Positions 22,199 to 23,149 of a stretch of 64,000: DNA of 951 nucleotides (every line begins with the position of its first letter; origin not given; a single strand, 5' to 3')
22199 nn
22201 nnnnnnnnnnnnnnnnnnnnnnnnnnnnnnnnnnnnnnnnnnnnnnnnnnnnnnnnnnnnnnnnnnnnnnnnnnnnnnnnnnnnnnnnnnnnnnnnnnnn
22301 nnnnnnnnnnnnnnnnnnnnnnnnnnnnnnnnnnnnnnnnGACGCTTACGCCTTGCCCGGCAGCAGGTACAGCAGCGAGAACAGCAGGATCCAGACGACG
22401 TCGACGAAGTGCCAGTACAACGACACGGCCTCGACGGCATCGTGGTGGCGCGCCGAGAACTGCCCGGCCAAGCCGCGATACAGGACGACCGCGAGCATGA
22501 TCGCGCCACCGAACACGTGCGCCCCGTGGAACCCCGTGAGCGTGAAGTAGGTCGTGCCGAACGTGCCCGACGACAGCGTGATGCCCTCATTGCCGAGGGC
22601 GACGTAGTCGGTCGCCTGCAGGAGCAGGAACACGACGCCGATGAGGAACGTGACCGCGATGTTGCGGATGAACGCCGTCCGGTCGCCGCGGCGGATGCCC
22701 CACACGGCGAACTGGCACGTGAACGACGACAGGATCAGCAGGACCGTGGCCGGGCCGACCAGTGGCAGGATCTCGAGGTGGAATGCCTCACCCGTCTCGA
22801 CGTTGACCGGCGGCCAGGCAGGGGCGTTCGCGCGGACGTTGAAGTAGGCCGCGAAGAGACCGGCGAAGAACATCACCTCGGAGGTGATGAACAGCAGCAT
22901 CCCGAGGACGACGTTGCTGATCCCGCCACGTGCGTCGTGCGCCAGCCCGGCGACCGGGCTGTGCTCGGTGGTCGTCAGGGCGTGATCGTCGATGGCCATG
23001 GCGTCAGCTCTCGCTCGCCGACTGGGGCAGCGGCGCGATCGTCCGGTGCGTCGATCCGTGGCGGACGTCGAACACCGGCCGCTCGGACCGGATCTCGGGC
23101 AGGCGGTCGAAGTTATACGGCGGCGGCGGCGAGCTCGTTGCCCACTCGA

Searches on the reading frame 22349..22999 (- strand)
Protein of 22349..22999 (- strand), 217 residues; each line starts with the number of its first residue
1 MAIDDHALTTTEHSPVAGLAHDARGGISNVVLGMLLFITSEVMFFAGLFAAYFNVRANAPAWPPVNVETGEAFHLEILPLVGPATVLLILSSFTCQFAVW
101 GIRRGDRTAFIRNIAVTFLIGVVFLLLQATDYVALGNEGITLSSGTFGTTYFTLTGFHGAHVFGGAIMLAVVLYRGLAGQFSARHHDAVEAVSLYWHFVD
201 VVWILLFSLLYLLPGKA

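Call 52: list_cluster_members(proteins=[window:22349-22999:-, window:22149-22340:-, window:23007-24665:-, window:12190-13161:-, window:11345-12190:-, window:13306-14625:+, window:21041-22135:-])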
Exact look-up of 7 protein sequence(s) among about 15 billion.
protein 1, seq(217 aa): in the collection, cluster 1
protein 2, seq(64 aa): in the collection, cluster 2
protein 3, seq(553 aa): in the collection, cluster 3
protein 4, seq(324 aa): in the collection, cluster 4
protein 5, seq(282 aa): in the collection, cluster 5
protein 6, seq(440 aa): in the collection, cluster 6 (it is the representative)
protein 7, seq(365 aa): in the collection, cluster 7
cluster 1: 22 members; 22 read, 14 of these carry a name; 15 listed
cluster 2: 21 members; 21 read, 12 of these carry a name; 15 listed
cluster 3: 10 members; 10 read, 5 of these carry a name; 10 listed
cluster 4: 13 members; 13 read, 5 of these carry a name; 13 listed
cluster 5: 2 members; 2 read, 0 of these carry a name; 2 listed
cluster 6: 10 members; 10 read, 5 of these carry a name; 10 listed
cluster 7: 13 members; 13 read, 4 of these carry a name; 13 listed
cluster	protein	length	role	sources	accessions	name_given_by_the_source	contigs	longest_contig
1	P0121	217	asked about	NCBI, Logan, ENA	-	-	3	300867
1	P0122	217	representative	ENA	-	-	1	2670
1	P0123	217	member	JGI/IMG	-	cytochrome c oxidase subunit 3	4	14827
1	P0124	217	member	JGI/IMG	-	cytochrome c oxidase subunit III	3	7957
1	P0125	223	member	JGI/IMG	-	cytochrome c oxidase subunit III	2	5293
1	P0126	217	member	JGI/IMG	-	cytochrome c oxidase subunit III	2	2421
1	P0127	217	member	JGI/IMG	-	cytochrome c oxidase subunit 3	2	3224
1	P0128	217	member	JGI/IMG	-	cytochrome c oxidase subunit III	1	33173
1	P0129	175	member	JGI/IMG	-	cytochrome c oxidase subunit 3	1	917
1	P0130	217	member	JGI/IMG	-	cytochrome c oxidase subunit III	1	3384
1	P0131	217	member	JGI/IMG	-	cytochrome c oxidase subunit III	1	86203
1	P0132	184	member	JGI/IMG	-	cytochrome c oxidase subunit 3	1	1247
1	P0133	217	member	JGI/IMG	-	cytochrome c oxidase subunit 3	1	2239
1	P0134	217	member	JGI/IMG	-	cytochrome c oxidase subunit III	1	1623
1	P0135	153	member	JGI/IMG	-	cytochrome c oxidase subunit 3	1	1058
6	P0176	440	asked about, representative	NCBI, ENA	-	-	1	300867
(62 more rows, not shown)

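Call 54: find_encoding_contigs(protein=P0176, flank=10000, max_places=3)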
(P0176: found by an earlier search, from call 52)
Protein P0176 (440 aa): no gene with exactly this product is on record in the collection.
